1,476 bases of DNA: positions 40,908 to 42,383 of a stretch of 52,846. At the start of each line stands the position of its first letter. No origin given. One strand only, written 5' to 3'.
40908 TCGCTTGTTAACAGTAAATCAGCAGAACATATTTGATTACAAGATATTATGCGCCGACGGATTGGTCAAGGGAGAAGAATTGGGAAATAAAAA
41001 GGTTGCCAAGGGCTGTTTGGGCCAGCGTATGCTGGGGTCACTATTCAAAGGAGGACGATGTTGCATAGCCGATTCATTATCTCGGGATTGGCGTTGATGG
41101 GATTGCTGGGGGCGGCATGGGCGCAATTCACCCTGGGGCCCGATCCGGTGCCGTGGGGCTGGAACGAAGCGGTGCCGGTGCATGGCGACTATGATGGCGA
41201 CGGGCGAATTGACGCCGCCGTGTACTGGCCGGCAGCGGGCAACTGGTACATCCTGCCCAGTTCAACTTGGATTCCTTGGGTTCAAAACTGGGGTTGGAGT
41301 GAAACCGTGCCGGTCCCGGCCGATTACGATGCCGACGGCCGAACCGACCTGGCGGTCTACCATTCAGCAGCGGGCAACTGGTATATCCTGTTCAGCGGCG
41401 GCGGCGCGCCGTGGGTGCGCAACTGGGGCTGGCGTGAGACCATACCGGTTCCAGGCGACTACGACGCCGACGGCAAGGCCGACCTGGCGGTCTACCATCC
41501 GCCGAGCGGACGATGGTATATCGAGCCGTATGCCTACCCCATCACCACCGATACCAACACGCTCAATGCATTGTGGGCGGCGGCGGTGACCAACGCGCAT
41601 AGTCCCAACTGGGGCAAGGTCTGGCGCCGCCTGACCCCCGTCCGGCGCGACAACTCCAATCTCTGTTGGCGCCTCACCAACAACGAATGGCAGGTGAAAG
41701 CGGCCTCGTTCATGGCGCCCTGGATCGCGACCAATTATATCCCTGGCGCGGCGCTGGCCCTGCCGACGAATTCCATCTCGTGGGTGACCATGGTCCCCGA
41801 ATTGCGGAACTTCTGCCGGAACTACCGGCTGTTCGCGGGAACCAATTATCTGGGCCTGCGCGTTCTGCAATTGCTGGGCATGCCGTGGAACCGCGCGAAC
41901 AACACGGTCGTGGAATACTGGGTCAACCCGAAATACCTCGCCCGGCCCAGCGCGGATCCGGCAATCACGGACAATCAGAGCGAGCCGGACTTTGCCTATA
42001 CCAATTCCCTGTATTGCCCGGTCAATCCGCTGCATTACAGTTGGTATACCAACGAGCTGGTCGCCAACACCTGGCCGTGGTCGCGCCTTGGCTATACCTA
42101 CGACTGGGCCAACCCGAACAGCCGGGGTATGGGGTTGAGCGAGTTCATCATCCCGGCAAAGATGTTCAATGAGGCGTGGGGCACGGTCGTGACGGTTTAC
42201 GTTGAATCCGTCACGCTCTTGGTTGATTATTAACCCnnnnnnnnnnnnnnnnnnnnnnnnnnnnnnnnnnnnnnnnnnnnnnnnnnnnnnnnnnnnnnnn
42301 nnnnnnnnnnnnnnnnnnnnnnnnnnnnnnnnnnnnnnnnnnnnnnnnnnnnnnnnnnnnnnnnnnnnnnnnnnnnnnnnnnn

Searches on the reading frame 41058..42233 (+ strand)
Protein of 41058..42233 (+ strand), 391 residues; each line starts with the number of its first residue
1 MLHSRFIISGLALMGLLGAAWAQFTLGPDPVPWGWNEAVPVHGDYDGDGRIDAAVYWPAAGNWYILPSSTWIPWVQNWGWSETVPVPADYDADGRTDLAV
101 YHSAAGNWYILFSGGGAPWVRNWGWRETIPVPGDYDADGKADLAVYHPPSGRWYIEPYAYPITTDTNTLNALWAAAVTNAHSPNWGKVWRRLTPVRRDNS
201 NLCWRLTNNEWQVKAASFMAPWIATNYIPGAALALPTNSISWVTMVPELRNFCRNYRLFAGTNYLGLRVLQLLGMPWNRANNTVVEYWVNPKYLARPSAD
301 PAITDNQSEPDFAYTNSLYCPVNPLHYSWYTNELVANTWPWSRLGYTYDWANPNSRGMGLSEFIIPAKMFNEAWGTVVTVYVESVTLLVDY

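Call 3: search_protein_families(library=pfam, proteins=[window:41058-42233:+], max_evalue=1)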
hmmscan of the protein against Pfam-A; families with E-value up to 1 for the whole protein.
window:41058-42233:+ (391 aa): 2 families
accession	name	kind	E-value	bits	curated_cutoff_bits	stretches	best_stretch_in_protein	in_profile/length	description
PF01839.29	FG-GAP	-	2.7e-08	33.9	22.1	2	131-146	6-21/37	FG-GAP repeat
PF13517.12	FG-GAP_3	-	1.2e-06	29.5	26.9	2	89-145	1-61/61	FG-GAP-like repeat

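Call 4: search_protein_families(library=ncbifam, proteins=[window:41058-42233:+], max_evalue=1)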
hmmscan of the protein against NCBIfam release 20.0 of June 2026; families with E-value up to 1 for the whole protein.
window:41058-42233:+ (391 aa): 1 family
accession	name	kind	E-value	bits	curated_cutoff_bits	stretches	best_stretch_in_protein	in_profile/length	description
NF047539.1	XAC2610_fam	domain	0.0042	17.6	35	0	88-107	4-23/89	XAC2610-related protein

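Call 7: find_homologous_proteins(query=window:41058-42233:+)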
Query window:41058-42233:+ (391 aa): 3637 proteins with E <= 0.001 among 8000 candidates; the best 120 are listed.
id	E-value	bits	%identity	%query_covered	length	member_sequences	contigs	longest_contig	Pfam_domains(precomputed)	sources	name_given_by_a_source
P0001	2.5e-274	928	100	100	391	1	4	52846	PF01839.30,PF13517.13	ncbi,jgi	-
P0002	5.0e-149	515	66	32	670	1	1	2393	PF01839.30,PF13517.13,PF25456.2,PF24684.2,PF01436.28,PF25021.2,PF06739.18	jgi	-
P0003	1.6e-137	477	65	31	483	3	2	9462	PF01839.30,PF13517.13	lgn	-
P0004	8.9e-119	416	56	32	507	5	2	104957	PF01839.30,PF12256.15,PF13517.13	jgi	-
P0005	1.2e-115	405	57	32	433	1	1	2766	PF01839.30,PF13517.13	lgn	-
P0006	8.5e-114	399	54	32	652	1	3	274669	PF01839.30,PF13517.13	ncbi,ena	-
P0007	3.7e-113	397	52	33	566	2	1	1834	PF01839.30,PF17957.8,PF13517.13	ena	-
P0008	8.9e-110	386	43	32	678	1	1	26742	PF01839.30,PF13517.13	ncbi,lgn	-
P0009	1.5e-105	372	56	34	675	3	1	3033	PF01839.30,PF13517.13,PF22842.4,PF05048.20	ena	-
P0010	1.8e-105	372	47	34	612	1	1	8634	PF01839.30,PF13517.13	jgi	jgi:hypothetical protein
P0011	5.1e-105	370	39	32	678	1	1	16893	PF01839.30,PF13517.13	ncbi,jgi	jgi:hypothetical protein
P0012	4.6e-102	360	58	36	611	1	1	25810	PF01839.30,PF13517.13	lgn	-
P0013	1.1e-100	356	57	34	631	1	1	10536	PF01839.30,PF03160.21,PF13517.13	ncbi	-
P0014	1.5e-100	355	59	31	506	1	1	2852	PF01839.30,PF13517.13,PF13472.13,PF00657.29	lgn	-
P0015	3.3e-100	354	32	53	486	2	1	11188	PF01839.30,PF13517.13,PF24517.3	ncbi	-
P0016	1.2e-98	349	66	32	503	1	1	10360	PF01839.30,PF13517.13,PF18884.6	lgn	-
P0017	1.2e-98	349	67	31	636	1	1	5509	PF01839.30,PF13517.13,PF03537.20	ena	-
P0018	7.5e-98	347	48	32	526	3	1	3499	PF22073.3,PF01839.30,PF24771.4,PF15780.12,PF07610.18,PF13517.13,PF12371.15,PF22544.3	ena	-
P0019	7.7e-98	347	59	35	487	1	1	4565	PF01839.30,PF13517.13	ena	-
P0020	3.4e-97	344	49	42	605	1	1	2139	PF01839.30,PF13365.13,PF13517.13,PF27052.1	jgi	jgi:hypothetical protein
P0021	5.5e-97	344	51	33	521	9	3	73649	PF01839.30,PF13517.13,PF13472.13,PF00657.29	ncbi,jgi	jgi:lysophospholipase L1-like esterase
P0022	1.6e-96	342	39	48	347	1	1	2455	PF01839.30,PF13517.13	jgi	-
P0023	2.6e-96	342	48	32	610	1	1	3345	PF01839.30,PF13517.13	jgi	jgi:hypothetical protein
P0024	3.0e-96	341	51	90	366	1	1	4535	PF01839.30,PF13517.13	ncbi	-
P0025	7.1e-96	340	52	32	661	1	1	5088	PF01839.30,PF13517.13,PF07995.18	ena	-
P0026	1.2e-95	339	59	31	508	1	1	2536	PF01839.30,PF13517.13,PF13472.13,PF00657.29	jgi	jgi:lysophospholipase L1-like esterase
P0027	1.9e-94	335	54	31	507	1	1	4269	PF01839.30,PF13517.13,PF16158.12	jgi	jgi:hypothetical protein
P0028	5.8e-94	334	66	31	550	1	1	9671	PF01839.30,PF11999.14,PF13517.13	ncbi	ncbi:MAG: ice-binding family protein [Kiritimatiellia bacterium]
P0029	3.3e-93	331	37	49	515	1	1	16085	PF01839.30,PF13517.13,PF07995.18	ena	-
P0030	6.8e-93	330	53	31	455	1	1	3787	PF01839.30,PF13517.13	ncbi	-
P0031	8.3e-92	327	49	32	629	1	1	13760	PF01839.30,PF12256.15,PF13517.13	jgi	jgi:hypothetical protein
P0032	1.9e-91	325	62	32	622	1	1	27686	PF01839.30,PF13517.13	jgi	-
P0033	3.1e-91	325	51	31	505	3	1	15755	PF01839.30,PF13517.13,PF13472.13,PF00657.29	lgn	-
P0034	3.5e-91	325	57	34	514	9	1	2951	PF01839.30,PF13517.13,PF25182.2,PF13472.13,PF00657.29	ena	-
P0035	6.9e-90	320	48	31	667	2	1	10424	PF01839.30,PF13517.13,PF07995.18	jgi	jgi:glucose/arabinose dehydrogenase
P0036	3.0e-89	318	45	32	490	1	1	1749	PF01839.30,PF13517.13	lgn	-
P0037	4.8e-89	318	50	31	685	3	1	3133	PF01839.30,PF13517.13,PF24507.2,PF01436.28,PF25021.2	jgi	jgi:hypothetical protein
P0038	7.1e-89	317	54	31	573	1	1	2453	PF01839.30,PF13517.13,PF10708.15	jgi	-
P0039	2.9e-88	315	55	31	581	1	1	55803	PF01839.30,PF13517.13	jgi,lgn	-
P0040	3.4e-88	315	53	31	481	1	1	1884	PF01839.30,PF13517.13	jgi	jgi:hypothetical protein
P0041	5.9e-88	314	55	31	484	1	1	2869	PF01839.30,PF13517.13,PF00041.28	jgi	jgi:VCBS repeat protein/fibronectin type III domain protein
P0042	1.6e-87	313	54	30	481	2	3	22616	PF01839.30,PF01551.30,PF13517.13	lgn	-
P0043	1.7e-87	312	56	31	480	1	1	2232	PF01839.30,PF13517.13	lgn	-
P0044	2.6e-87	312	52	32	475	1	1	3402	PF01839.30,PF12256.15,PF13517.13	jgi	jgi:hypothetical protein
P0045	5.2e-87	311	51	30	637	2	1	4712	PF01839.30,PF13517.13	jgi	jgi:hypothetical protein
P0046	6.0e-87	311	48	33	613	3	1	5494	PF01839.30,PF13517.13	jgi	jgi:FG-GAP-like repeat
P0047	8.2e-87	310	52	32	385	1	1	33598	PF01839.30,PF13517.13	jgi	jgi:FG-GAP-like repeat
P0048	8.9e-87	310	59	34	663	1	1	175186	PF01839.30,PF13517.13,PF13004.14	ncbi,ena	-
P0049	1.6e-86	309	52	32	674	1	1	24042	PF01839.30,PF13517.13,PF24251.2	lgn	-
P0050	2.5e-86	309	44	32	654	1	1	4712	PF01839.30,PF12256.15,PF13517.13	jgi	jgi:hypothetical protein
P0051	3.3e-86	308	51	32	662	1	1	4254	PF01839.30,PF12256.15,PF13517.13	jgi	jgi:hypothetical protein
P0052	1.1e-85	306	52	31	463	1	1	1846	PF01839.30,PF13517.13,PF18998.7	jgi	jgi:hypothetical protein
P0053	2.3e-85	305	46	33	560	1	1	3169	PF01839.30,PF13517.13,PF03372.30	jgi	-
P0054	9.8e-85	303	56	34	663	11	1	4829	PF01839.30,PF13517.13,PF13004.14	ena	-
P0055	1.3e-84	303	55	32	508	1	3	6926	PF01839.30,PF13517.13,PF13472.13,PF00657.29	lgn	-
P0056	1.4e-84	303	60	32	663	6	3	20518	PF01839.30,PF13517.13,PF13004.14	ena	-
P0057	1.8e-84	302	62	32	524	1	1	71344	PF01839.30,PF13517.13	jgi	jgi:hypothetical protein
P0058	2.2e-84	302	53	31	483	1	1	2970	PF01839.30,PF13517.13,PF00041.28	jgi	jgi:hypothetical protein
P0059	3.0e-84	302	42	32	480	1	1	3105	PF01839.30,PF13517.13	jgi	jgi:hypothetical protein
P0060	3.9e-84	301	47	29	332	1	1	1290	PF01839.30,PF13517.13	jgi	jgi:hypothetical protein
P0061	7.2e-84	300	57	34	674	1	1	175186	PF01839.30,PF13517.13,PF22842.4,PF05048.20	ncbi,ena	-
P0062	9.7e-84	300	44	37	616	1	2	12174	PF01839.30,PF13517.13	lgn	-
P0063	2.0e-83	299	44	97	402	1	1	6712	PF01839.30,PF13517.13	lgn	-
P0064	2.9e-83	299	59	35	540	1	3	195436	PF01839.30,PF13517.13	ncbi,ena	-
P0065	1.1e-82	297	51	31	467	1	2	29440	PF01839.30,PF13517.13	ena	-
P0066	3.8e-82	295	39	37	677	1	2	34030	PF01839.30,PF13517.13,PF08309.18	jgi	jgi:hypothetical protein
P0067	4.1e-82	295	44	31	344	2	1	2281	PF01839.30,PF12256.15,PF13517.13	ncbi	-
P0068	4.2e-82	295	43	35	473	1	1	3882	PF01839.30,PF00127.27,PF13517.13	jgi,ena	jgi:plastocyanin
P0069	8.7e-82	294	56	32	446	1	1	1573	PF01839.30,PF12256.15,PF13517.13,PF07705.18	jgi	-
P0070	1.4e-81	293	47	29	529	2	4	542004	PF01839.30,PF00932.26,PF13517.13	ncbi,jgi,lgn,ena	ncbi:MAG TPA: FG-GAP-like repeat-containing protein [Pyrinomonadaceae bacterium]|jgi:hypothetical pr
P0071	1.4e-81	293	63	31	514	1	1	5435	PF01839.30,PF13517.13,PF18998.7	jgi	-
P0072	2.0e-81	292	45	41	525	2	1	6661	PF01839.30,PF13517.13,PF13385.14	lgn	-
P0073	2.5e-81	292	49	34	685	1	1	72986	PF01839.30,PF13517.13,PF19987.5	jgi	jgi:uncharacterized repeat protein (TIGR03803 family)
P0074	2.8e-81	292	40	32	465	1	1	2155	PF01839.30,PF13517.13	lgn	-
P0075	3.9e-81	291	56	34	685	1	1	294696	PF01839.30,PF13365.13,PF13517.13,PF27052.1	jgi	-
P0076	1.7e-80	289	43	34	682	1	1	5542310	PF01839.30,PF13517.13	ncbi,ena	-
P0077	2.2e-80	289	51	34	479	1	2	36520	PF01839.30,PF13517.13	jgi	jgi:hypothetical protein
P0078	3.2e-80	288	45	32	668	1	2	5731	PF01839.30,PF13582.13,PF01421.26,PF13688.13,PF13517.13,PF13574.13,PF13583.12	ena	-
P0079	4.1e-80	288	44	93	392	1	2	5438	PF01839.30,PF13517.13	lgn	-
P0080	4.6e-80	288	50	32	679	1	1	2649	PF01839.30,PF13517.13,PF00082.28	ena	-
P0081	4.8e-80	288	56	34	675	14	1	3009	PF01839.30,PF13229.13,PF13517.13,PF22842.4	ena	-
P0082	5.2e-80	288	57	32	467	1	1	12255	PF01839.30,PF13517.13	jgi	-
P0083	6.1e-80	288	57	32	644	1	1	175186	PF01839.30,PF13517.13,PF13004.14,PF17829.8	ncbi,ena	-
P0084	6.2e-80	288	40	45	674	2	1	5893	PF01839.30,PF13517.13,PF01483.28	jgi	jgi:subtilisin-like proprotein convertase family protein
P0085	1.1e-79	287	51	32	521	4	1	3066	PF01839.30,PF13517.13,PF13472.13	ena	-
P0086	1.2e-79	287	53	31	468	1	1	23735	PF01839.30,PF13517.13,PF00041.28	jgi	jgi:hypothetical protein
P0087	2.2e-79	286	43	91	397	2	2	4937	PF01839.30,PF13517.13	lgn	-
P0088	2.4e-79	286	43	34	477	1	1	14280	PF01839.30,PF13517.13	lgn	-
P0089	3.2e-79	285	48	36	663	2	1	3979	PF01839.30,PF13517.13,PF19987.5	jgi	jgi:uncharacterized repeat protein (TIGR03803 family)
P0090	4.3e-79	285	53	34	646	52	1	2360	PF01839.30,PF13517.13,PF13004.14,PF17829.8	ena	-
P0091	4.9e-79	285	39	46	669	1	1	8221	PF01839.30,PF13517.13,PF01483.28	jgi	jgi:subtilisin-like proprotein convertase family protein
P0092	6.0e-79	284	57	32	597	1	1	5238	PF01839.30,PF18887.6,PF13517.13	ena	-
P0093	6.1e-79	284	45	36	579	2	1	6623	PF01839.30,PF13517.13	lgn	-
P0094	9.3e-79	284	43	32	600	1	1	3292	PF01839.30,PF13517.13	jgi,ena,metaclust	metaclust:\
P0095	9.7e-79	284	45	32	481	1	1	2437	PF01839.30,PF13517.13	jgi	jgi:hypothetical protein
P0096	1.1e-78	283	53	31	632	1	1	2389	PF01839.30,PF13517.13,PF07995.18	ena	-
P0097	1.1e-78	283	55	31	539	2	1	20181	PF01839.30,PF13517.13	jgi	jgi:hypothetical protein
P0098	1.5e-78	283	41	97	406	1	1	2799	PF01839.30,PF13517.13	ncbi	-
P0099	1.6e-78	283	64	31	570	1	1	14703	PF01839.30,PF13517.13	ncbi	-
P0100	1.7e-78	283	62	32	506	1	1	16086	PF01839.30,PF13517.13,PF13472.13,PF00657.29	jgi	-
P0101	2.2e-78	282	59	34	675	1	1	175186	PF01839.30,PF13517.13,PF22842.4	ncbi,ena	-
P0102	2.3e-78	282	42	96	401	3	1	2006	PF01839.30,PF13517.13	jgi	-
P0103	2.6e-78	282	54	29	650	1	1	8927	PF01839.30,PF13517.13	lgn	-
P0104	6.6e-78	281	50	36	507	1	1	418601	PF01839.30,PF13517.13,PF13472.13,PF00657.29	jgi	-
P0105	8.9e-78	280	50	32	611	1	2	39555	PF01839.30,PF07452.18,PF13517.13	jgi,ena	jgi:hypothetical protein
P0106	1.7e-77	280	47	32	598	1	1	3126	PF01839.30,PF13517.13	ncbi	-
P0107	2.0e-77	279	42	92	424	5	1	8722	PF01839.30,PF13517.13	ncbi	-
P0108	2.1e-77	279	54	32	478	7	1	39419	PF01839.30,PF13517.13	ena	-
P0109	2.7e-77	279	51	31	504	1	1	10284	PF01839.30,PF13517.13,PF19987.5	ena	-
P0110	2.7e-77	279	58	32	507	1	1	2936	PF01839.30,PF13517.13,PF13472.13,PF00657.29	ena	-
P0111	3.4e-77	279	57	35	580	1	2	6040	PF01839.30,PF13517.13,PF00657.29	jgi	jgi:hypothetical protein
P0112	3.5e-77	278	46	32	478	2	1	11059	PF01839.30,PF13517.13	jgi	jgi:hypothetical protein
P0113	6.6e-77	278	43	32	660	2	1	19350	PF01839.30,PF13517.13,PF07995.18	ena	-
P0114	7.0e-77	277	55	33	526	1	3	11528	PF01839.30,PF13517.13,PF13472.13,PF00657.29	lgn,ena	-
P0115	1.8e-76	276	59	32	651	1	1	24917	PF01839.30,PF13517.13,PF18884.6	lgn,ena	-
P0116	1.9e-76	276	44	31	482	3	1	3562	PF01839.30,PF13517.13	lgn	-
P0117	2.8e-76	275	50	31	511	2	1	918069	PF01839.30,PF13517.13,PF25182.2,PF13472.13,PF00657.29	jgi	-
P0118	3.5e-76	275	51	32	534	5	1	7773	PF01839.30,PF13517.13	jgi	jgi:hypothetical protein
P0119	3.6e-76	275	46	32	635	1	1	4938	PF01839.30,PF07452.18,PF13517.13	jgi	jgi:hypothetical protein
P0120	6.7e-76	274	46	43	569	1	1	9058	PF01839.30,PF12256.15,PF13517.13,PF19987.5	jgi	jgi:hypothetical protein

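Call 10: find_encoding_contigs(protein=P0107, flank=4000, max_places=3)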
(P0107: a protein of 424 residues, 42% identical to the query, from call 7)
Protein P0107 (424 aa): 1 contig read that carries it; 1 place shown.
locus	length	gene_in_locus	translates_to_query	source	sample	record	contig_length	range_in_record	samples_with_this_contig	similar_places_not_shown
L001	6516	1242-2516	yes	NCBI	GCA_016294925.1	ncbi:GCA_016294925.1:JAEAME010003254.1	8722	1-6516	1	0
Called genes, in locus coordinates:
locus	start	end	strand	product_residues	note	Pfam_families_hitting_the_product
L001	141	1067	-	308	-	-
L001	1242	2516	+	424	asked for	PF01839:FG-GAP (faint), PF13517:FG-GAP_3 (weak)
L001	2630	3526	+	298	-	PF00303:Thymidylat_synt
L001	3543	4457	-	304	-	PF02782:FGGY_C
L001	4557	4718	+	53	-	-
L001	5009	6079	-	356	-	PF22544:HYDIN_VesB_CFA65-like_Ig, PF07610:DUF1573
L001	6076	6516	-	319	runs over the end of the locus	PF00132:Hexapep (faint), PF25087:GMPPB_C (faint)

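Call 11: find_encoding_contigs(protein=P0063, flank=4000, max_places=3)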
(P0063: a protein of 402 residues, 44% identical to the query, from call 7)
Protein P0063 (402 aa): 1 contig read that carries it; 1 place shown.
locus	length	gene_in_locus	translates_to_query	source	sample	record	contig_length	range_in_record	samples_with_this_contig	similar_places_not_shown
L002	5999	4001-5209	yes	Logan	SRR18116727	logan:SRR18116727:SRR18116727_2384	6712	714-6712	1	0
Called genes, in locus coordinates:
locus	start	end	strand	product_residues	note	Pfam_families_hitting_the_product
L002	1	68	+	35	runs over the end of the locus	-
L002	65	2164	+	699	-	PF13231:PMT_2 (weak)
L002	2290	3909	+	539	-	PF13385:Laminin_G_3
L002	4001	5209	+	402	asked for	PF01839:FG-GAP (faint), PF13517:FG-GAP_3 (weak)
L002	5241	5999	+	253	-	?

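Call 13: find_encoding_contigs(protein=P0024, flank=4000, max_places=3)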
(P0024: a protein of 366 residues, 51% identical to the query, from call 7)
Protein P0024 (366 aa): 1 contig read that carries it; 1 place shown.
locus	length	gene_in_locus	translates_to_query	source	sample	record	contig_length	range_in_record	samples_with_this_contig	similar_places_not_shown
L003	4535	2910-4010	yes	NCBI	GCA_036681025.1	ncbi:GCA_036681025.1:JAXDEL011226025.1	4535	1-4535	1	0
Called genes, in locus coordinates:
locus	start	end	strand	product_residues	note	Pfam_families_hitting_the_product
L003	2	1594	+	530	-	?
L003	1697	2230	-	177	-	PF13751:DDE_Tnp_1_6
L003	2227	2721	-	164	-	PF13428:TPR_14 (faint)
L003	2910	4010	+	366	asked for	PF01839:FG-GAP (faint), PF13517:FG-GAP_3 (weak)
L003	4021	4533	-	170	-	?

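Call 14: find_encoding_contigs(protein=P0079, flank=4000, max_places=3)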
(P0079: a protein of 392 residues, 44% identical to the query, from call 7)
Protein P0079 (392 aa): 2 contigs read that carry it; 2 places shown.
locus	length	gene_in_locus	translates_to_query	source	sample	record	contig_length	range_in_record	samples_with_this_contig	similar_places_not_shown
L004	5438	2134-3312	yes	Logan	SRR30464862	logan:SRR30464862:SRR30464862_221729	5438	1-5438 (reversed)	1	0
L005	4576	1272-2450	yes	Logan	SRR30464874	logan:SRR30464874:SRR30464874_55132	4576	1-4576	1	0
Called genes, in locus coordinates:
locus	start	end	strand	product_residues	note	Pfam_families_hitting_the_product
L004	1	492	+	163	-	?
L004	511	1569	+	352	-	PF01758:SBF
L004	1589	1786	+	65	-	-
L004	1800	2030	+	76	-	-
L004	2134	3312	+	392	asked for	PF01839:FG-GAP (faint), PF13517:FG-GAP_3 (weak)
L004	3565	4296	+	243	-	PF00535:Glycos_transf_2, PF13641:Glyco_tranf_2_3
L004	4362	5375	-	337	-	PF13517:FG-GAP_3 (faint)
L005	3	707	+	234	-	?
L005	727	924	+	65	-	-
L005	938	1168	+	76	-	-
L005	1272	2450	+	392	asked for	PF01839:FG-GAP (faint), PF13517:FG-GAP_3 (weak)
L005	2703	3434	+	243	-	PF00535:Glycos_transf_2, PF13641:Glyco_tranf_2_3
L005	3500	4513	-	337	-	PF13517:FG-GAP_3 (faint)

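Call 15: find_encoding_contigs(protein=P0087, flank=4000, max_places=3)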
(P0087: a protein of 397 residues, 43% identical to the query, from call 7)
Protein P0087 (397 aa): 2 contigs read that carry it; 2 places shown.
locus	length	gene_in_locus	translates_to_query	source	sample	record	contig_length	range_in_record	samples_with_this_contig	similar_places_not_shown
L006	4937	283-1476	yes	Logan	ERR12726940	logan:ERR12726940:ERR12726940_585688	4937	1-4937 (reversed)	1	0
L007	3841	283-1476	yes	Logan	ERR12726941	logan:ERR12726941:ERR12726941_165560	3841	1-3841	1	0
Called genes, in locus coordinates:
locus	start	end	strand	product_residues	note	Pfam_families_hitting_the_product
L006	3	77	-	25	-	?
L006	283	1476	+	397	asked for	PF01839:FG-GAP (faint), PF13517:FG-GAP_3 (weak)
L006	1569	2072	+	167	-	PF00881:Nitroreductase, PF14512:TM1586_NiRdase (faint)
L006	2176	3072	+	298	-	PF00303:Thymidylat_synt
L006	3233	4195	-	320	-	-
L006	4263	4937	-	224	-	?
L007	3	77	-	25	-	?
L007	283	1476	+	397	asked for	PF01839:FG-GAP (faint), PF13517:FG-GAP_3 (weak)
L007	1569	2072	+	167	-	PF00881:Nitroreductase, PF14512:TM1586_NiRdase (faint)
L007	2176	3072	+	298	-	PF00303:Thymidylat_synt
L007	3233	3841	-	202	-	?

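Call 43: predict_structure(alignment_id=A3)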
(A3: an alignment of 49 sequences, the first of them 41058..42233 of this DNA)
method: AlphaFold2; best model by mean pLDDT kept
length: 391 residues; sequences in the alignment: 49
mean_pLDDT: 90.5   pTM: 0.74
mean pLDDT of the five models: 90.5, 90.4, 90.3, 89.0, 88.9
residues with pLDDT >= 90: 291; 70-90: 74; 50-70: 26; < 50: 0
segments of 3 or more residues with pLDDT < 50: none
pLDDT, mean of each block of 10 residues (from residue 1): 67 77 64 93 95 95 94 92 95 95 94 85 93 92 96 85 91 93 91 96 97 98 97 97 97 77 83 94 97 96 95 74 92 87 92 83 97 97 95 89
secondary structure, 60 per line:
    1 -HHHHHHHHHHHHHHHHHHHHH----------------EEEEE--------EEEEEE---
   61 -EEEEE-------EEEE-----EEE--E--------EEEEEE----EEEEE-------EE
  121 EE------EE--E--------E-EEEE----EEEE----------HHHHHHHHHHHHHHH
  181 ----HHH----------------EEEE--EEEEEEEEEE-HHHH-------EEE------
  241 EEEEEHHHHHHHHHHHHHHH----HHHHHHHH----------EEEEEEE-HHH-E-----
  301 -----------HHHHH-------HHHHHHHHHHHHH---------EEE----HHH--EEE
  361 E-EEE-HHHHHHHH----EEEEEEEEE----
elements in order: H2-22 E39-43 E52-57 E62-66 E74-77 E83-85 E97-102 E107-111 E119-122 E144-147 E152-155 H166-180 E204-207 E210-219 H221-224 E232-234 E241-245 H246-260 H265-272 E283-289 H312-316 H324-336 E346-348 E358-361 E363-365 H367-374 E379-387
